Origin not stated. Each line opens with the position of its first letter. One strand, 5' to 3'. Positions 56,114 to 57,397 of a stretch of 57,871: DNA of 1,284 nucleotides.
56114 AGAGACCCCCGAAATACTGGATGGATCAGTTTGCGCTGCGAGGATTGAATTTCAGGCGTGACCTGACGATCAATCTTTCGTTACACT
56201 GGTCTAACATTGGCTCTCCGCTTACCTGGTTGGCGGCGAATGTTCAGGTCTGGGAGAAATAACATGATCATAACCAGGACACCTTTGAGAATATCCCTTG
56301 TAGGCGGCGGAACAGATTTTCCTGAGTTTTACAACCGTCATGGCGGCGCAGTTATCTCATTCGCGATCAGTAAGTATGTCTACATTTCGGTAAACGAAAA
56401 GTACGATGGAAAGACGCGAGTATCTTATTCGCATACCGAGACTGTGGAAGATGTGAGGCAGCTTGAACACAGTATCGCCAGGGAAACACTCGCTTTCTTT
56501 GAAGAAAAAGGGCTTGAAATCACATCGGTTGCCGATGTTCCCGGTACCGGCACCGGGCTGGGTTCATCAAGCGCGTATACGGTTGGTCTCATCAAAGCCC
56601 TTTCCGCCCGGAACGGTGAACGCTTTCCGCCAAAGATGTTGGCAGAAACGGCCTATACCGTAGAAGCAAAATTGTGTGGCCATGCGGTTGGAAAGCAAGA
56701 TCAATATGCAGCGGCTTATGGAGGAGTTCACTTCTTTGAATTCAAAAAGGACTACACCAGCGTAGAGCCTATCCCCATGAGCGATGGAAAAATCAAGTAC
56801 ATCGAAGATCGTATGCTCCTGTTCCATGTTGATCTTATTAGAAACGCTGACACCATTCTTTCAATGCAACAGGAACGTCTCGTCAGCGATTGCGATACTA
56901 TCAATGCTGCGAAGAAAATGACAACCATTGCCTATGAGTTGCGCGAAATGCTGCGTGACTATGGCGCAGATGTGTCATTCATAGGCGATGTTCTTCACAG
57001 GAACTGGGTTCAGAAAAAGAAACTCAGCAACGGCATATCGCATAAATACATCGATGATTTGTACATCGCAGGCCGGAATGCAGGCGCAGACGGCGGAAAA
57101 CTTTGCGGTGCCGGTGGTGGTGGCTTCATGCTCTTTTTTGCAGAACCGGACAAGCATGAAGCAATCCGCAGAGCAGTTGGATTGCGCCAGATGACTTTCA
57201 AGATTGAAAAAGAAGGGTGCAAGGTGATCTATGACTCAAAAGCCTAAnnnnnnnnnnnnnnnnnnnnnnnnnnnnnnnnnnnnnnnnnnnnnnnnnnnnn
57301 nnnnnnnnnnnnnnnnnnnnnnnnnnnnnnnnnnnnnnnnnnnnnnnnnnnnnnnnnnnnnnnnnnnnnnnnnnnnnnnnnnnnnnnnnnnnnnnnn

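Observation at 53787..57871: Phage-encoded heptose-type nucleotide-sugar pathway inside the virion late operon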

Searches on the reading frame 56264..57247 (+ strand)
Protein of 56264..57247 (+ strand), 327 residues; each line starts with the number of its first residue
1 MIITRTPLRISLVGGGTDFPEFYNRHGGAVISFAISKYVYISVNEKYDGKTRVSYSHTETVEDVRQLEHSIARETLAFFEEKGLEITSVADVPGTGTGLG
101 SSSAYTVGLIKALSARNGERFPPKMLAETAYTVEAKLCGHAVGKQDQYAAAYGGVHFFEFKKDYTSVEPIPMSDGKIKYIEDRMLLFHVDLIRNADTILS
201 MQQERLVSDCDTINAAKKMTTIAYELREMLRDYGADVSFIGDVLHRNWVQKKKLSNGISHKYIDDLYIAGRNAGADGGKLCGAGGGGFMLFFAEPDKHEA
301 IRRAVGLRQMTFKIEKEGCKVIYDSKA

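Call 6: search_protein_families(library=pfam, max_evalue=0.01, proteins=[window:56264-57244:+])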
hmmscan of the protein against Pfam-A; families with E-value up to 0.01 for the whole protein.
seq(327 aa): 2 families
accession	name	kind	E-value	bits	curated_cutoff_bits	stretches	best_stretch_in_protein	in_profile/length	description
PF00288.32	GHMP_kinases_N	-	5.9e-13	49.3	22.3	1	77-154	8-87/87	GHMP kinases N terminal domain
PF08544.19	GHMP_kinases_C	-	3.5e-08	34.2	21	1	241-305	14-79/85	GHMP kinases C terminal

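Call 7: search_protein_families(library=ncbifam, max_evalue=0.01, proteins=[window:56264-57244:+])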
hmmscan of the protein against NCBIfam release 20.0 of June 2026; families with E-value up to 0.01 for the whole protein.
seq(327 aa): 13 families
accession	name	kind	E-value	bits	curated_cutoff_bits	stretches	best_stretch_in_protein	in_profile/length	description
NF049969.1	GlMnHpPKinHddA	equivalog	5.1e-45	154.4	600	1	2-320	3-334/338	D-glycero-D-manno-heptose 7-phosphate kinase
NF009948.0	PRK13412.1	equivalog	3.8e-23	81.1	721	2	82-303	725-946/974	bifunctional fucokinase/fucose-1-phosphate guanylyltransferase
TIGR00549.1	mevalon_kin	equivalog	1.7e-21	77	163.05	1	26-291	15-275/276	mevalonate kinase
NF003036.0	PRK03926.1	equivalog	2.6e-19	69.4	403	1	27-320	21-297/302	mevalonate kinase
NF003006.0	PRK03817.1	equivalog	9.2e-13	47.9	443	1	2-154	2-157/352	galactokinase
TIGR00131.1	gal_kin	equivalog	1.5e-08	34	226.65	1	81-156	109-182/388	galactokinase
TIGR01920.1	Shik_kin_archae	equivalog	5.4e-06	25.9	126.85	1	32-154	18-140/266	shikimate kinase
NF003472.0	PRK05101.1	equivalog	7.4e-06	25.1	499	1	5-154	24-182/382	galactokinase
NF001816.0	PRK00555.1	equivalog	1e-05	24.7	509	1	85-154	93-161/363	galactokinase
NF003705.0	PRK05322.1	equivalog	4.1e-05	22.5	385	1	6-153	24-181/388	galactokinase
TIGR00191.1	thrB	equivalog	0.00017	20.6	168.25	1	82-173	79-162/304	homoserine kinase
NF002288.1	PRK01212.1-4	equivalog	0.00023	20.3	194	1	62-173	53-163/303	homoserine kinase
NF040957.1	Arch_PMK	equivalog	0.0029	17.1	500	1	27-161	19-156/316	phosphomevalonate kinase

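Call 11: search_protein_families(library=phrogs, max_evalue=0.001, proteins=[window:56264-57247:+])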
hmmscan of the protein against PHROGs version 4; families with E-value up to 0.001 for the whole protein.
window:56264-57247:+ (327 aa): 1 family
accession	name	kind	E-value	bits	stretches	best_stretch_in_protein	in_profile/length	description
phrog_34407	-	unknown function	1.8e-59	203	1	3-323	5-344/348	-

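Call 12: search_dna_similar(query=window:56264-57247:+, collection=phages, mode=protein, max_rows=30)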
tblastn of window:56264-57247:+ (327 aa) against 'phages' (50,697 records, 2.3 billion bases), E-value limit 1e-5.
Records with a match: 12; places in all: 13; records where one place covers at least 80% of the query: 9.
Best place of each record, by identity: <60% 12.
By first word of the organism name: Bacteriophage 5; Synechococcus 3; Caulobacter 2; Marine 1; uncultured 1.
By host as written in the record: - 7; Synechococcus str. WH8109 2; Caulobacter crescentus CB15 2; Synechococcus sp. MIT S9220 1.
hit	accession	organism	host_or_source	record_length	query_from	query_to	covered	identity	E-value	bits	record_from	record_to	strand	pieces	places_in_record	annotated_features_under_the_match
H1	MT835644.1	Bacteriophage sp.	human fecal samples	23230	1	324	99%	38.8%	6e-51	186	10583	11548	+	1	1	record has no annotation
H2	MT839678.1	Bacteriophage sp.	human fecal samples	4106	1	325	99%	37.1%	1e-48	180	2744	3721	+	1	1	record has no annotation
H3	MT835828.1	Bacteriophage sp.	human fecal samples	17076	1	323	99%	35.5%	3e-45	170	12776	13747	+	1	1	record has no annotation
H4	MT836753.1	Bacteriophage sp.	human fecal samples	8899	22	323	92%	33.0%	2e-34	139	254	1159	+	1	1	record has no annotation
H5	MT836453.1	Bacteriophage sp.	human fecal samples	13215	1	318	97%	30.9%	1e-27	119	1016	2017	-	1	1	record has no annotation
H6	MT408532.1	Synechococcus phage SynMITS9220M01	Synechococcus sp. MIT S9220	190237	2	321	98%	28.5%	6e-27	117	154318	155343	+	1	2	kinase | putative nucleotidyltransferase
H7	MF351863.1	Synechococcus phage Bellamy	Synechococcus str. WH8109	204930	2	321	98%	26.7%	4e-20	97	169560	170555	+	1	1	215: kinase | 216: hypothetical protein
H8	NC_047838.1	Synechococcus phage Bellamy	Synechococcus str. WH8109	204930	2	321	98%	26.7%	4e-20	97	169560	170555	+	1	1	215: kinase | 216: cysteine dioxygenase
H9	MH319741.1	Marine virus AG-345-E15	single cell amplified by WGA-X; seawater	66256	2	321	98%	26.4%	4e-21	100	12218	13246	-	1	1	record has no annotation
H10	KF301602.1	Caulobacter phage Cr30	Caulobacter crescentus CB15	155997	3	204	62%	39.1%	4e-28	120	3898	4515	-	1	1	D,D-heptose 7-phosphate kinase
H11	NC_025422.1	Caulobacter phage Cr30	Caulobacter crescentus CB15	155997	3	204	62%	39.1%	4e-28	120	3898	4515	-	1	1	D,D-heptose 7-phosphate kinase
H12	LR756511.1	uncultured phage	metagenomic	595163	6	163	48%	33.3%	4e-15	82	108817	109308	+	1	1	record has no annotation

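Call 15: find_encoding_contigs(protein=window:56264-57247:+, flank=10000, max_places=6)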
Protein window:56264-57247:+ (327 aa): no gene with exactly this product is on record in the collection.

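Call 17: find_related_loci(query=window:56264-57247:+, collection=viral_contigs, flank=10000)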
Query window:56264-57247:+ (327 aa) in viral_contigs; peptide patterns used: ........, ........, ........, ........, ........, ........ (x = any residue, [..] = any of these).
2 stretches matched a pattern, but none encodes a relative of the query by tblastn (E <= 1e-3).

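Call 23: get_annotated_region(hit=H6, flank=12000)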
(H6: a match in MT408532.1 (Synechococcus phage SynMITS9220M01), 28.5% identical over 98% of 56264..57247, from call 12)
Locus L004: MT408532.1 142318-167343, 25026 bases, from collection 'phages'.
description: Synechococcus phage SynMITS9220M01, complete genome.
organism: Synechococcus phage SynMITS9220M01 (NCBI taxid 2736186)
taxonomy: Viruses; Duplodnaviria; Heunggongvirae; Uroviricota; Caudoviricetes; Kyanoviridae
host: Synechococcus sp. MIT S9220; source: seawater; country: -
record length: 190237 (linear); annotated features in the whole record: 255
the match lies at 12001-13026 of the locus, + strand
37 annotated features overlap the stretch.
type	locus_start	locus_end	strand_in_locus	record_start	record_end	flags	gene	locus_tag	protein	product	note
CDS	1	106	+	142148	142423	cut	-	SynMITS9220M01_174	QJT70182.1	hypothetical protein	gp7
CDS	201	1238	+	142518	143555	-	-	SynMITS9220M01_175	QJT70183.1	6-phosphogluconate dehydrogenase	-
CDS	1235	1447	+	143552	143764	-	-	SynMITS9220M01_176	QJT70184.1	hypothetical protein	-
CDS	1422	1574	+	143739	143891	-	-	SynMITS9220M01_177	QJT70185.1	hypothetical protein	-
CDS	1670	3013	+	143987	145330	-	-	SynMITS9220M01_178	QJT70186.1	glucose-6-phosphate dehydrogenase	-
CDS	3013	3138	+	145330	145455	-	-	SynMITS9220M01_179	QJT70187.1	hypothetical protein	gp118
tRNA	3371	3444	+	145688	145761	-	-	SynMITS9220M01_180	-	tRNA-Pro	-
CDS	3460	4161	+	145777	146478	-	-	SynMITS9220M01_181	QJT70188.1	hypothetical protein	-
CDS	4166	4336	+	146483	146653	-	-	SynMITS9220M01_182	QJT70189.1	hypothetical protein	-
tRNA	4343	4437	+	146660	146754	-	-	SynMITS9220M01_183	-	tRNA-Ile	-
CDS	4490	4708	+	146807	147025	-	-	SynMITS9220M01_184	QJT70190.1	hypothetical protein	conserved hypothetical protein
CDS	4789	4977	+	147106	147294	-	-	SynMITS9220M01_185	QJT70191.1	hypothetical protein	gp206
CDS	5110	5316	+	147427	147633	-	-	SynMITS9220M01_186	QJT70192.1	hypothetical protein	-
CDS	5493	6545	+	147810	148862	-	-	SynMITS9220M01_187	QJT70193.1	NAD-dependent epimerase/dehydratase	-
CDS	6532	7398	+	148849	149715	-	-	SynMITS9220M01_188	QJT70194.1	glycosyltransferase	-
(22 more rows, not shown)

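Call 24: get_annotated_region(hit=H10, flank=8000)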
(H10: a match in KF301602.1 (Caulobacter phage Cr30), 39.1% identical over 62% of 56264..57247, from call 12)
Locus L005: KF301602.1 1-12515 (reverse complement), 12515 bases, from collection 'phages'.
description: Caulobacter phage Cr30, complete genome.
organism: Caulobacter phage Cr30 (NCBI taxid 1357714)
taxonomy: Viruses; Duplodnaviria; Heunggongvirae; Uroviricota; Caudoviricetes
host: Caulobacter crescentus CB15; source: pond water; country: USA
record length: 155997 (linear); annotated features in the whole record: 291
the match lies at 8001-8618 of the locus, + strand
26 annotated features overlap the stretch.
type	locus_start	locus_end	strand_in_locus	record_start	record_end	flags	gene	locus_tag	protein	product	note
CDS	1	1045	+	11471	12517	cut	-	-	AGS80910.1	GMP reductase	-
CDS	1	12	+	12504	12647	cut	-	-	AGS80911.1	hypothetical protein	-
CDS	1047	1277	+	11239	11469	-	-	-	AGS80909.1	hypothetical protein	-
CDS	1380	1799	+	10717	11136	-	-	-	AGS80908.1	hypothetical protein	-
CDS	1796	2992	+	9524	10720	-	-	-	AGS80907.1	RNA ligase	-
CDS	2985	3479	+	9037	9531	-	-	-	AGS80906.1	hypothetical protein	-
CDS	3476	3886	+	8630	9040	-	-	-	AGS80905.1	hypothetical protein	-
CDS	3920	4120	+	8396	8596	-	-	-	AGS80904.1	hypothetical protein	-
CDS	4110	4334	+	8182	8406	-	-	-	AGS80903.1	hypothetical protein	-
CDS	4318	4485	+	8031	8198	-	-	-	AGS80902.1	hypothetical protein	-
CDS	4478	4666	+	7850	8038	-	-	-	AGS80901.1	hypothetical protein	-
CDS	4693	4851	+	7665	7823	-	-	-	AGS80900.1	hypothetical protein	-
CDS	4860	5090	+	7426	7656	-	-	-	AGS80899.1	hypothetical protein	-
CDS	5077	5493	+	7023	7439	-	-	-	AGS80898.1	hypothetical protein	-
CDS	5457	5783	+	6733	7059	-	-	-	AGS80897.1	hypothetical protein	-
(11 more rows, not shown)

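Call 25: search_protein_families(library=pfam, max_evalue=0.01, proteins=[L004:20052-20804:+, L004:18605-19552:+, L004:11992-13038:+, L004:13026-13376:+, L004:13345-13995:+, L004:11540-11995:+, L004:21681-24200:+, L005:9775-10872:+, L005:8975-9127:+, L004:8110-8646:+])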
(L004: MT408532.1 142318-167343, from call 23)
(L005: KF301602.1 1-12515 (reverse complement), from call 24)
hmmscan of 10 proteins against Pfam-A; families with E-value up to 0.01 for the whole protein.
L004:20052-20804:+ (250 aa): 2 families
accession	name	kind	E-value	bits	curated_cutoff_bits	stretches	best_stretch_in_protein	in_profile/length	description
PF01467.32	CTP_transf_like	-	8.9e-12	45.8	21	1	114-198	2-84/133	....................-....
PF25109.1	HAD_PNKP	-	0.00084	19.9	27.6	1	4-80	5-85/143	Polynucleotide kinase PNKP phosphatase domain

L004:18605-19552:+ (315 aa): 2 families
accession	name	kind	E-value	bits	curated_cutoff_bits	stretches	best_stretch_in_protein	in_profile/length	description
PF00288.32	GHMP_kinases_N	-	5.9e-10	39.7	22.3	1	78-160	6-87/87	GHMP kinases N terminal domain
PF22700.2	MVD-like_N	-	0.0082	16.2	27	0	32-139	26-130/157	Diphosphomevalonate decarboxylase-like N-terminal domain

L004:11992-13038:+ (348 aa): 3 families
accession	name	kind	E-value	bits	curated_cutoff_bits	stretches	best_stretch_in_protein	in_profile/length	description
PF00288.32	GHMP_kinases_N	-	5.2e-18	65.5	22.3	1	91-175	4-87/87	GHMP kinases N terminal domain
PF08544.19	GHMP_kinases_C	-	8.1e-09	36.2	21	1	252-327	5-81/85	GHMP kinases C terminal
PF22700.2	MVD-like_N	-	0.00082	19.5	27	1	86-149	64-126/157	Diphosphomevalonate decarboxylase-like N-terminal domain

L004:13026-13376:+ (116 aa): 3 families
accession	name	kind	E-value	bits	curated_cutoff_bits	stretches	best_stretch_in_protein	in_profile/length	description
PF07883.17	Cupin_2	-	4.8e-06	26.6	27.2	1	31-93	6-60/70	Cupin domain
PF07385.18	Lyx_isomer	-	0.0009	18.9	20.8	0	20-55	84-119/222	D-lyxose isomerase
PF00190.28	Cupin_1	-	0.0028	17.7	22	1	36-105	46-118/151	Cupin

L004:13345-13995:+ (216 aa): 2 families
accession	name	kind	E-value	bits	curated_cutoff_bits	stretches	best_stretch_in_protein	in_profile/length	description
PF00483.29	NTP_transferase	-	4.3e-11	43.3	21.2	1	14-60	4-54/245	Nucleotidyl transferase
PF12804.13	NTP_transf_3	-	1.1e-06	29.3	27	1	14-83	3-68/160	MobA-like NTP transferase domain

L004:11540-11995:+ (151 aa): 0 families

L004:21681-24200:+ (839 aa): 3 families
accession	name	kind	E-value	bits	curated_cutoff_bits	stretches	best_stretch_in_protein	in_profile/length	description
PF16861.10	Carbam_trans_C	-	1.8e-58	197.3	27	1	667-836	1-168/170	Carbamoyltransferase C-terminus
PF02543.21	Carbam_trans_N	-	2.4e-15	57.2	24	1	415-617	128-338/346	Carbamoyltransferase N-terminus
PF13439.12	Glyco_transf_4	-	0.00018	22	28.5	1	43-141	58-166/170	Glycosyltransferase Family 4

L005:9775-10872:+ (365 aa): 0 families

L005:8975-9127:+ (50 aa): 0 families

L004:8110-8646:+ (178 aa): 2 families
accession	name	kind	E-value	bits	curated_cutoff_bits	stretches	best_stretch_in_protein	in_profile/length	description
PF08282.18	Hydrolase_3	-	2.2e-07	31.3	20.9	1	79-141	186-248/255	haloacid dehalogenase-like hydrolase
PF00702.32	Hydrolase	-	0.00013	22.8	26.4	0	37-110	105-185/191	haloacid dehalogenase-like hydrolase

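Call 28: search_solved_structures(query=window:56264-57247:+, max_evalue=0.001, show_alignments=1)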
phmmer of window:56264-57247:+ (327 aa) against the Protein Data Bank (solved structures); distinct sequences matched with E-value up to 0.001: 14.
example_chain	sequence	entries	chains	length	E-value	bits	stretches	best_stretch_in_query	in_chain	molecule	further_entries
4usm_A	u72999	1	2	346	1.5e-38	136.1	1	2-306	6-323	PUTATIVE SUGAR KINASE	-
3k85_A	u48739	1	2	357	8.3e-38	133.7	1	3-306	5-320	D-glycero-D-manno-heptose 1-phosphate kinase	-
4usk_A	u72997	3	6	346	1.3e-37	133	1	2-306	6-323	PUTATIVE SUGAR KINASE | SUGAR KINASE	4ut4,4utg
4n3o_A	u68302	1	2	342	7.5e-37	130.5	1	2-320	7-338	Putative D-glycero-D-manno-heptose 7-phosphate kinase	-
9iip_A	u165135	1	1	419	8.2e-14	54.8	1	76-302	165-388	L-fucokinase/L-fucose-1-P guanylyltransferase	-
5yys_A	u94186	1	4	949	1.1e-12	51.2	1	78-302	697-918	L-fucokinase, L-fucose-1-P guanylyltransferase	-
9iit_A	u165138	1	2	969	1.1e-12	51.1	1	78-302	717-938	L-fucokinase/L-fucose-1-P guanylyltransferase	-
6mde_A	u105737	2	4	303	1.1e-10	44.6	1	82-306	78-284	Mevalonate kinase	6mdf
4hac_A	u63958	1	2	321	1.5e-10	44.1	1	83-306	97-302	Mevalonate kinase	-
8teb_A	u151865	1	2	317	1.7e-09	40.6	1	82-308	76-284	Mevalonate kinase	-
1s4e_A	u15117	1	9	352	1.3e-06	31.2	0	3-156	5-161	Galactokinase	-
1vis_A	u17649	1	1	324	2.3e-06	30.4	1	82-304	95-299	Mevalonate kinase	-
1kkh_A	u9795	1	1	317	2.3e-06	30.4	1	82-303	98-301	Mevalonate Kinase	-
2x7i_A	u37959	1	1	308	0.00066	22.3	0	206-294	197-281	MEVALONATE KINASE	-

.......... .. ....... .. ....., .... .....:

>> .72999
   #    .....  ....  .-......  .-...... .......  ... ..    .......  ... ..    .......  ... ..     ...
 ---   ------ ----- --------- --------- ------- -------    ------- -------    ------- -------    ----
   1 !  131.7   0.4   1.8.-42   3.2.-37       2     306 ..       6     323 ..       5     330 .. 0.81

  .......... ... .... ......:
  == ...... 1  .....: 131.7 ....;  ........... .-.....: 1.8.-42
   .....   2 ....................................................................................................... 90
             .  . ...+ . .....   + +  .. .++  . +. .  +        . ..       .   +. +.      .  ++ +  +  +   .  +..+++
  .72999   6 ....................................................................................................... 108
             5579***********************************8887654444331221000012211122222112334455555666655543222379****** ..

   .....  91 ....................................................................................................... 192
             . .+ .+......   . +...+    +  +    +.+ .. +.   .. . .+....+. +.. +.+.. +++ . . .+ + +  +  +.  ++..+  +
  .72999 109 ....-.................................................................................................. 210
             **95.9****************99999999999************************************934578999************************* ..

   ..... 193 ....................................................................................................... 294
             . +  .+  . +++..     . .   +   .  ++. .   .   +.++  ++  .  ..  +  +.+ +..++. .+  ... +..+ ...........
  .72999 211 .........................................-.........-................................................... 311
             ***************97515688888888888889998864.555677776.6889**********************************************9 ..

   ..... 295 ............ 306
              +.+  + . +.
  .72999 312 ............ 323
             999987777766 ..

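Call 46: get_annotated_region(hit=H1, flank=12000)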
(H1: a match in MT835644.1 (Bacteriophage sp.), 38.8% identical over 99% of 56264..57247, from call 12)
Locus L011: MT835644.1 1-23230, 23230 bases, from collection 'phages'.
description: UNVERIFIED: Bacteriophage sp. clone scaffold_359 genomic sequence.
organism: Bacteriophage sp. (NCBI taxid 38018)
taxonomy: Viruses
host: -; source: human fecal samples; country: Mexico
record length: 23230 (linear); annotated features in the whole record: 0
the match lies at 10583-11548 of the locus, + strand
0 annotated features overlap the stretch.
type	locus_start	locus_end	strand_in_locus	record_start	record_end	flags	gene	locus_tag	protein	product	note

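Call 47: get_annotated_region(hit=H3, flank=13000)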
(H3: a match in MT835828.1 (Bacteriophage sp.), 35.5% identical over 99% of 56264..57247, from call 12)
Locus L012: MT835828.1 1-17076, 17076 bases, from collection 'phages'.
description: UNVERIFIED: Bacteriophage sp. clone scaffold_771 genomic sequence.
organism: Bacteriophage sp. (NCBI taxid 38018)
taxonomy: Viruses
host: -; source: human fecal samples; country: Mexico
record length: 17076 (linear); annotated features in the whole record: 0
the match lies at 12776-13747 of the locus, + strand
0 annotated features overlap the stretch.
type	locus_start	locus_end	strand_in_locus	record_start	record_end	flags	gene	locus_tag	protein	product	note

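Call 48: get_annotated_region(hit=H5, flank=12000)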
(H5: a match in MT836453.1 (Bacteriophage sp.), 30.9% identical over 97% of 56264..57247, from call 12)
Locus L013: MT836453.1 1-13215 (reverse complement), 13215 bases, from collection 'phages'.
description: UNVERIFIED: Bacteriophage sp. clone scaffold_2239 genomic sequence.
organism: Bacteriophage sp. (NCBI taxid 38018)
taxonomy: Viruses
host: -; source: human fecal samples; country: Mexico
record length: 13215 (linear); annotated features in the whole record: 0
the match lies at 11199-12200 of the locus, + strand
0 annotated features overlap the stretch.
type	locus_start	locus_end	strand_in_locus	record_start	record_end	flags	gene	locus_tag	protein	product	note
